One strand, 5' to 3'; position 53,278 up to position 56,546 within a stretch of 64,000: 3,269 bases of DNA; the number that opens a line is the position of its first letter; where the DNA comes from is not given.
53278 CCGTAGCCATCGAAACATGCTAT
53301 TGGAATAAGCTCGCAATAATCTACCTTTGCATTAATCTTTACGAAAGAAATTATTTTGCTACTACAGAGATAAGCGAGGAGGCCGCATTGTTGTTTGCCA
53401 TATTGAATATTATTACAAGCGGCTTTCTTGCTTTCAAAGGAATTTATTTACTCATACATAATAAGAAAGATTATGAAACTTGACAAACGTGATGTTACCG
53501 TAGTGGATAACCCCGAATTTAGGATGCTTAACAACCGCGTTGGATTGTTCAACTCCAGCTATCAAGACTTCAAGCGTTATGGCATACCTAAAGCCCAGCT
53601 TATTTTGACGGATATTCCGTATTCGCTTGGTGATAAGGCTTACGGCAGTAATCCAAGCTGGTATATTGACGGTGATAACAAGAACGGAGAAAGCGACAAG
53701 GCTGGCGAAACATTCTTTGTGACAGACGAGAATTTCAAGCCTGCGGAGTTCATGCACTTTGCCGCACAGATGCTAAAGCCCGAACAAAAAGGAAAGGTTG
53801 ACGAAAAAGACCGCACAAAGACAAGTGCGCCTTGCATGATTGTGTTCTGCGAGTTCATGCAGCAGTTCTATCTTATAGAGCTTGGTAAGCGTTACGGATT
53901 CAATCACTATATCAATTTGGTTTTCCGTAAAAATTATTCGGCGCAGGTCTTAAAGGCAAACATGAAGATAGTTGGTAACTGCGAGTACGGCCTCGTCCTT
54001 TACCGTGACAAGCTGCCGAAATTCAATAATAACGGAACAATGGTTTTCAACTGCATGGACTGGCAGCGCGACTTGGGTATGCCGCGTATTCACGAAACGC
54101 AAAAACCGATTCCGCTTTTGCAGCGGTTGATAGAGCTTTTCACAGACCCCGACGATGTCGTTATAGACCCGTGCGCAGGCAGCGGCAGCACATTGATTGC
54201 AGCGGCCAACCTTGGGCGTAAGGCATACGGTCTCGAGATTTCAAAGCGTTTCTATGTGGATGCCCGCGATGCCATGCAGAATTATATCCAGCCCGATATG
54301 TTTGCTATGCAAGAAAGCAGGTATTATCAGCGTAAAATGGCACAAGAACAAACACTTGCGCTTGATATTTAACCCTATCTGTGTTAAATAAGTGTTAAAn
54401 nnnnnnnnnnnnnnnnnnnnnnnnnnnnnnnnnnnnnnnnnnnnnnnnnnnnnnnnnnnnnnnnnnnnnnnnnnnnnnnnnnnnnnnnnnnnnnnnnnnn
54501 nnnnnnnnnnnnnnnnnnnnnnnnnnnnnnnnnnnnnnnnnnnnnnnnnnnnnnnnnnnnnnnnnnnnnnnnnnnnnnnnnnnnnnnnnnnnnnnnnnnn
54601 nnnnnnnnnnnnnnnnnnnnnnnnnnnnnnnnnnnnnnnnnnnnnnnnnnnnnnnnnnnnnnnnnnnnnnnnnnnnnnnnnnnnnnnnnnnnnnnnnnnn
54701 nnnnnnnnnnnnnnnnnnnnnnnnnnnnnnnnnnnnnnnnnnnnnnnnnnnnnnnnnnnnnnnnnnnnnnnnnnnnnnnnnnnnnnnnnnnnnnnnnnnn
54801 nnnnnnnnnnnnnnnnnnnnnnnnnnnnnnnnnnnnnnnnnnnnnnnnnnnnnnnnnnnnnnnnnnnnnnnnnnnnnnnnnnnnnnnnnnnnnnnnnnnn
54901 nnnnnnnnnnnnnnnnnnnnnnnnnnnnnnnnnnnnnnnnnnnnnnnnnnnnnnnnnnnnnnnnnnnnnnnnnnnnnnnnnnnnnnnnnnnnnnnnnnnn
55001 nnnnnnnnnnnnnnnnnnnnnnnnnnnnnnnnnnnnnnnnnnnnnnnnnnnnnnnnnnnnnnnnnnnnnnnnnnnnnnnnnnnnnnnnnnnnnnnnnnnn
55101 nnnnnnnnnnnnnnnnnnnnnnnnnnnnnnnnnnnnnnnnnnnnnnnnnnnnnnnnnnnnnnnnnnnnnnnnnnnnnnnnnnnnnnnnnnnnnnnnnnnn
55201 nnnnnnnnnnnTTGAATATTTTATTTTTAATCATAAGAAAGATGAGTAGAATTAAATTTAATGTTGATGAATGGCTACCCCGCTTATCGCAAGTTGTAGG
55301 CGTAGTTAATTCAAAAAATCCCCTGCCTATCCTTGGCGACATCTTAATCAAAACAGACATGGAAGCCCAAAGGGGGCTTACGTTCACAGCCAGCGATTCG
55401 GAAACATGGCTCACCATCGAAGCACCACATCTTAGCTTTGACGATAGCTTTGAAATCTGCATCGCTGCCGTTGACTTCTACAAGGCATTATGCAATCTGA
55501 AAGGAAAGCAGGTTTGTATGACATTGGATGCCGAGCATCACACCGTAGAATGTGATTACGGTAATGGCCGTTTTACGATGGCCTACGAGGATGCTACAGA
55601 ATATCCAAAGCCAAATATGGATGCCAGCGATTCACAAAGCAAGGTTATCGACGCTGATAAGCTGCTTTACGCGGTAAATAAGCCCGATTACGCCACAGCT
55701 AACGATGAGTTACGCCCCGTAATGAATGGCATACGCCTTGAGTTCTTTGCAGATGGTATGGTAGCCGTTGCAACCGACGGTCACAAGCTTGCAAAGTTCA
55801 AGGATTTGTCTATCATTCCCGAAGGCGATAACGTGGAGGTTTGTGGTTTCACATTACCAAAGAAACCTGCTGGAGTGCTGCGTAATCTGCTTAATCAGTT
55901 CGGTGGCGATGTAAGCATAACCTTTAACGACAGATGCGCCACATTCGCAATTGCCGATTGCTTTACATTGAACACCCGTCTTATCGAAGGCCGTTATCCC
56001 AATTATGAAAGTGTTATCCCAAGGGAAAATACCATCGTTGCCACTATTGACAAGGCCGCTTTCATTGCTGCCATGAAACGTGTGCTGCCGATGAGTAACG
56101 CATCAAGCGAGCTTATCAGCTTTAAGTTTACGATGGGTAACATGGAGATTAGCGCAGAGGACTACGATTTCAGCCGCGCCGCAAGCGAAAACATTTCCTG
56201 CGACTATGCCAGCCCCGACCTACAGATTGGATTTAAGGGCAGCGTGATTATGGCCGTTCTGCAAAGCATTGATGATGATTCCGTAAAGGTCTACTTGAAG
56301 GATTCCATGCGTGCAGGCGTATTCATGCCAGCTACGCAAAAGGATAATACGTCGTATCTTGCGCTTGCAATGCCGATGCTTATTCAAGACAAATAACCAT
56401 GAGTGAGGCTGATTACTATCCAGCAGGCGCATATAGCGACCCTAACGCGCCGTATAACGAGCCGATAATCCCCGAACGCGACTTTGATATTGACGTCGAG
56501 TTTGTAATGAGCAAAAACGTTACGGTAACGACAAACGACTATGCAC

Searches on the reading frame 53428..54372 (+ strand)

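Call 9: search_protein_families(library=phrogs, proteins=[window:53428-54372:+], max_evalue=0.001)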
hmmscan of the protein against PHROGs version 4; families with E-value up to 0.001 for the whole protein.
window:53428-54372:+ (314 aa): 10 families
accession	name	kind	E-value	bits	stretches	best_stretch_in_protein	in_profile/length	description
phrog_67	-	other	6.7e-43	148.8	1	52-289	137-349/743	DNA methyltransferase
phrog_3008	-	other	2.2e-23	83.8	1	216-309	144-238/244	DNA methyltransferase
phrog_498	-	other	8.2e-17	61.9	1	220-276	357-413/633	DNA methyltransferase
phrog_18293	-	other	1.5e-16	61.4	1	220-284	44-108/119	methyltransferase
phrog_6952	-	other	1.8e-10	41.9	1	219-287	111-179/181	DNA methyltransferase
phrog_23085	-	unknown function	1.9e-10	41.5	1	222-278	44-99/138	-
phrog_16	-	DNA, RNA and nucleotide metabolism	6.3e-06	25.7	1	231-300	857-930/986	DNA helicase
phrog_18146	-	other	6.4e-06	26.3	1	231-286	58-114/452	DNA methyltransferase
phrog_8769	-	other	1e-05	26.3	1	234-276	4-46/71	methyltransferase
phrog_23148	-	unknown function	2.2e-05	25.6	1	216-281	79-144/165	-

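Call 10: search_protein_families(library=pfam, proteins=[window:53428-54372:+], max_evalue=0.001)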
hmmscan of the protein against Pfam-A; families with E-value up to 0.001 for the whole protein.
window:53428-54372:+ (314 aa): 1 family
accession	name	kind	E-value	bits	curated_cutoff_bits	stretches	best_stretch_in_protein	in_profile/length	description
PF01555.25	N6_N4_Mtase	-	4.7e-21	76.2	26.7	1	153-276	91-216/221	DNA methylase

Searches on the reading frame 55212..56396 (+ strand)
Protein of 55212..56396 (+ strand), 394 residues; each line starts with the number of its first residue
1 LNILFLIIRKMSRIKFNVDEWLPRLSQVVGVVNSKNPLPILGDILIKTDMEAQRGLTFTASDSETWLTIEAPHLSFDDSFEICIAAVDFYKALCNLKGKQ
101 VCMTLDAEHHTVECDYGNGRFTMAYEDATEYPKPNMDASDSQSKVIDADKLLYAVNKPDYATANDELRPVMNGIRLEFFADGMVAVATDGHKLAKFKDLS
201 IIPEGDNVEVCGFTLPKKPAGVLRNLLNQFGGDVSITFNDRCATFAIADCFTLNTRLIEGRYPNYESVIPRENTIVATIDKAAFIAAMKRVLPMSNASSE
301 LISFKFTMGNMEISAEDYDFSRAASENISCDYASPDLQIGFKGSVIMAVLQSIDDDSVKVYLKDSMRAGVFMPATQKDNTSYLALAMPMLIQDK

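Call 9: search_protein_families(library=phrogs, proteins=[window:55212-56396:+], max_evalue=0.001)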
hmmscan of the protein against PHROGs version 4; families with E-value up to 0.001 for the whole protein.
window:55212-56396:+ (394 aa): 3 families
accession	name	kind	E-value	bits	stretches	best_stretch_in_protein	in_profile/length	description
phrog_947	-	DNA, RNA and nucleotide metabolism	7e-50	171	1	11-391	2-365/368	DNA polymerase processivity factor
phrog_3007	-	DNA, RNA and nucleotide metabolism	3e-07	31.4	1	161-294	16-145/190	RusA-like Holliday junction resolvase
phrog_6615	-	DNA, RNA and nucleotide metabolism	0.00083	20.1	0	255-324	67-141/214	DNA polymerase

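Call 10: search_protein_families(library=pfam, proteins=[window:55212-56396:+], max_evalue=0.001)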
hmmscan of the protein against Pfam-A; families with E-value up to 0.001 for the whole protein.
window:55212-56396:+ (394 aa): 3 families
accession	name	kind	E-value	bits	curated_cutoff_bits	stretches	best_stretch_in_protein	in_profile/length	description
PF02767.21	DNA_pol3_beta_2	-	5e-15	56.2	27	1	146-264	2-116/116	DNA polymerase III beta subunit, central domain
PF02768.20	DNA_pol3_beta_3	-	1.6e-14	54.2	27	1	267-385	2-118/121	DNA polymerase III beta subunit, C-terminal domain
PF00712.24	DNA_pol3_beta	-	7e-14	52.5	24.4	1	19-133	8-118/120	DNA polymerase III beta subunit, N-terminal domain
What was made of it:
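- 55242..56396 (+): DNA polymerase III beta sliding-clamp gene, 31 nt downstream of the tmRNA discriminator A, probably co-transcribed. Calls 9 and 10 (three beta-clamp Pfam domains).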

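Call 43: search_dna_similar(query=window:55242-56396:+, collection=phages, mode=protein, max_rows=15)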
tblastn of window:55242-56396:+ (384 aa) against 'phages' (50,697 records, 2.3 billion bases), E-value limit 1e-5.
Records with a match: 106; places in all: 106; records where one place covers at least 80% of the query: 52.
Best place of each record, by identity: <60% 106.
By first word of the organism name: Ralstonia 24; Bacteriophage 20; Arthrobacter 20; Rhizobium 6; Salinibacter 5; Listeria 3; Thermus 3; Sinorhizobium 2; Aurantimonas 2; Acinetobacter 2; and 12 more.
By host as written in the record: - 25; Arthrobacter globiformis NRRL B-2979 SEA 10; Arthrobacter globiformis B-2979 7; Ralstonia pseudosolanacearum 6; Ralstonia pseudosolanacearum I-31 (MT043) 5; Ralstonia solanacearum 4; Listeria monocytogenes 3; Salinibacter ruber M8 3; and 29 more.
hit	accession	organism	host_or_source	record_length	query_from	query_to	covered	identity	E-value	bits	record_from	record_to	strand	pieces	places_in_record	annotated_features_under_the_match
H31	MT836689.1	Bacteriophage sp.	human fecal samples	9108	14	369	93%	37.0%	3e-64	227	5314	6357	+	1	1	record has no annotation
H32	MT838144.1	Bacteriophage sp.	human fecal samples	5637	11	369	93%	36.4%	7e-60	214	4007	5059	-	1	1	record has no annotation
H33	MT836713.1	Bacteriophage sp.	human fecal samples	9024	21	382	94%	32.5%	1e-51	191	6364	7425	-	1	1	record has no annotation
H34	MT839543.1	Bacteriophage sp.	human fecal samples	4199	11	383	97%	29.9%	8e-43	165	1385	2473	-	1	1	record has no annotation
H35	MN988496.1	Rhizobium phage RHph_TM3_3_14B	Rhizobium etli T3_14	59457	15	381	96%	27.6%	2e-27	120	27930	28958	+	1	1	DNA polymerase III beta subunit protein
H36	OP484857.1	Sinorhizobium phage AP-16-3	Sinorhizobium meliloti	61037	15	381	96%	26.8%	1e-21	102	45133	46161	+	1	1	hypothetical protein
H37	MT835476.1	Bacteriophage sp.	human fecal samples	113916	15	381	96%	26.4%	7e-22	103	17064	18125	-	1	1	record has no annotation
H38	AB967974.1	Aurantimonas phage AmM-1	Aurantimonas sp. C5-1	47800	4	381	98%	25.3%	7e-23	106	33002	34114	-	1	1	DNA polymerase III beta subunit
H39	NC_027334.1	Aurantimonas phage AmM-1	Aurantimonas sp. C5-1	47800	4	381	98%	25.3%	7e-23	106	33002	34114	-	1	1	DNA polymerase processivity factor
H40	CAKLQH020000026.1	Acinetobacter phage MD-2021a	not known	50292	3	381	99%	25.3%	5e-22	103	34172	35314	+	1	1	dnaN: DNA polymerase III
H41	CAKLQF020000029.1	Acinetobacter phage MD-2021a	not known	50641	3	381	99%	25.3%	5e-22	103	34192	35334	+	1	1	dnaN: DNA polymerase III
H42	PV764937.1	Agrobacterium phage Rivra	Agrobacterium tumefaciens EHA105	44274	10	381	97%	25.6%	1e-15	85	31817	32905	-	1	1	DNA polymerase III sliding clamp beta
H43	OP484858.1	Sinorhizobium phage NV1.1.1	Sinorhizobium meliloti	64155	10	356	90%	27.3%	1e-23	108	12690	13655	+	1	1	hypothetical protein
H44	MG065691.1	Campylobacter phage A11a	Campylobacter jejuni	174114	4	377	97%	25.3%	2e-20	99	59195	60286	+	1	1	record has no annotation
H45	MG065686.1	Campylobacter phage A18a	Campylobacter jejuni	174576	4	377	97%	25.3%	2e-20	99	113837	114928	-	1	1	record has no annotation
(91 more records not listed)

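Call 62: find_encoding_contigs(protein=window:55242-56396:+, flank=3000, max_places=6)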
Protein window:55242-56396:+ (384 aa): 5 contigs read that carry it; 4 places shown.
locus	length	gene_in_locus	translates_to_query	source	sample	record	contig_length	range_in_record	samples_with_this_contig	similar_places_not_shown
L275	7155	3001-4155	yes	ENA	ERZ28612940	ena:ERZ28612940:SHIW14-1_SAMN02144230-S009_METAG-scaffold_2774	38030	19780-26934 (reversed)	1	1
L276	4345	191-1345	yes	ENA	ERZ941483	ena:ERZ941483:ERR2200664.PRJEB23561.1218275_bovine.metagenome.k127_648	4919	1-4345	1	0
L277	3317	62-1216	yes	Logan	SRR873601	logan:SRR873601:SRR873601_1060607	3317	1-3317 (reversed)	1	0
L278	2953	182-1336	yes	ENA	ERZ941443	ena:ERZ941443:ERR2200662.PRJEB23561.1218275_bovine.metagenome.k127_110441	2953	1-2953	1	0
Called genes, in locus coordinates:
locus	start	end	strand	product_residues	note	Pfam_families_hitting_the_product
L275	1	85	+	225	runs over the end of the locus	-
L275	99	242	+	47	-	-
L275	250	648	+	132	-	-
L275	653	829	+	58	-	-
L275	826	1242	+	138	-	-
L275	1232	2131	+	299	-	PF01555:N6_N4_Mtase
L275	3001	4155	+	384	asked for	PF00712:DNA_pol3_beta, PF02767:DNA_pol3_beta_2, PF02768:DNA_pol3_beta_3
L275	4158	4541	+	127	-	-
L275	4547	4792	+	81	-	-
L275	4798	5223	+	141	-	-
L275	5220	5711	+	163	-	-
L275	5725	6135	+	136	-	PF14902:DUF4494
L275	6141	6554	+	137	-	PF06356:DUF1064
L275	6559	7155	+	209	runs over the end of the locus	-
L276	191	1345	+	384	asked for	PF00712:DNA_pol3_beta, PF02767:DNA_pol3_beta_2, PF02768:DNA_pol3_beta_3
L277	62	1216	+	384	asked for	PF00712:DNA_pol3_beta, PF02767:DNA_pol3_beta_2, PF02768:DNA_pol3_beta_3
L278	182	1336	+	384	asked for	PF00712:DNA_pol3_beta, PF02767:DNA_pol3_beta_2, PF02768:DNA_pol3_beta_3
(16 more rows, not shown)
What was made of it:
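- The clamp protein occurs in assemblies labelled bovine metagenome (call 62).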
